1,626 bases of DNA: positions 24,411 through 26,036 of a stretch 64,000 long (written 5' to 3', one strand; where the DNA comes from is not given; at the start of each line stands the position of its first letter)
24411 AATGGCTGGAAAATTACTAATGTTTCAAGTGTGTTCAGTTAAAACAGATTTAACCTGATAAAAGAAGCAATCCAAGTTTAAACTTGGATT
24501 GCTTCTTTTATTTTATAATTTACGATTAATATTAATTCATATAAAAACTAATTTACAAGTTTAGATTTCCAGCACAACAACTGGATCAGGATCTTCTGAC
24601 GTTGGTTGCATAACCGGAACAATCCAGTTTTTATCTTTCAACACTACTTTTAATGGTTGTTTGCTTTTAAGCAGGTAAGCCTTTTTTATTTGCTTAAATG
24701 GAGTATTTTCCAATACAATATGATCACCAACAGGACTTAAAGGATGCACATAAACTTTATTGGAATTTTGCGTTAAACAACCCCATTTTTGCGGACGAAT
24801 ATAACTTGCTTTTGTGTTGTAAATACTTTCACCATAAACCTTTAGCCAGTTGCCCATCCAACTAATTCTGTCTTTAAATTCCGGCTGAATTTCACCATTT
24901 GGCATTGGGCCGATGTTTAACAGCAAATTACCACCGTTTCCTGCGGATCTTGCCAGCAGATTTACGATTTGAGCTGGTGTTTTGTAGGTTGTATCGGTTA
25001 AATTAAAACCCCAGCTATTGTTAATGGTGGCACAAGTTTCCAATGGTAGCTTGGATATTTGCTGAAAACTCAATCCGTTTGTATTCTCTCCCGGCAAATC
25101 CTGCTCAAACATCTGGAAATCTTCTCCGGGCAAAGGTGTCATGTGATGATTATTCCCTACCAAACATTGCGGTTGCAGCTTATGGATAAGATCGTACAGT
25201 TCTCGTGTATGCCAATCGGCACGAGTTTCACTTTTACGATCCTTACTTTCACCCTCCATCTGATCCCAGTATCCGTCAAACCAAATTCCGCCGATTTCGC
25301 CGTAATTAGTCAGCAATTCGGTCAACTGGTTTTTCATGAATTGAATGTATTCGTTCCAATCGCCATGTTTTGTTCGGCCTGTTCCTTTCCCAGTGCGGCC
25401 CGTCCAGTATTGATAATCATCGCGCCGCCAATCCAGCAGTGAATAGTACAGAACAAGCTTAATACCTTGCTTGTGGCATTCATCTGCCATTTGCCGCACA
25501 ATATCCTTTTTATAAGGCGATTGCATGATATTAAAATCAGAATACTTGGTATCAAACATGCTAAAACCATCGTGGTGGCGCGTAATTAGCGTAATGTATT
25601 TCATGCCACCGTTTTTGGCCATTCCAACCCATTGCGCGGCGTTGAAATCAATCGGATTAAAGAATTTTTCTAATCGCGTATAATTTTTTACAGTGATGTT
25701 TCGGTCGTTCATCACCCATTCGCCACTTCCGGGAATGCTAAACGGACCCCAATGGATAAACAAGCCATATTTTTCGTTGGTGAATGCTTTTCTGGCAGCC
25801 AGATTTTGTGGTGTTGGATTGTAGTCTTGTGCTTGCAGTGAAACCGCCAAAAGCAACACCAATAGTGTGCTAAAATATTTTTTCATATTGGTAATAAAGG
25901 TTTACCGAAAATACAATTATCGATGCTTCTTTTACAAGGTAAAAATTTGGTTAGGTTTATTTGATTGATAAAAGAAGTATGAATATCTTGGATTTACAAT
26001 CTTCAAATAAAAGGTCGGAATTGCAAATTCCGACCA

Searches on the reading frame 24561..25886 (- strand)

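Call 86: search_protein_families(library=pfam, proteins=[window:24561-25886:-], max_evalue=0.001)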
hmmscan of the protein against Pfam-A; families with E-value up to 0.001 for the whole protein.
window:24561-25886:- (441 aa): 2 families
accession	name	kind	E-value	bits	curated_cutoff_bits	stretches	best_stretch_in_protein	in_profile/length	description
PF01120.23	Alpha_L_fucos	-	1.5e-96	324.3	25.2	1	15-353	7-345/345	Alpha-L-fucosidase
PF14871.12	GHL6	-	3e-07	31.2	35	1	83-204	2-131/132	Hypothetical glycosyl hydrolase 6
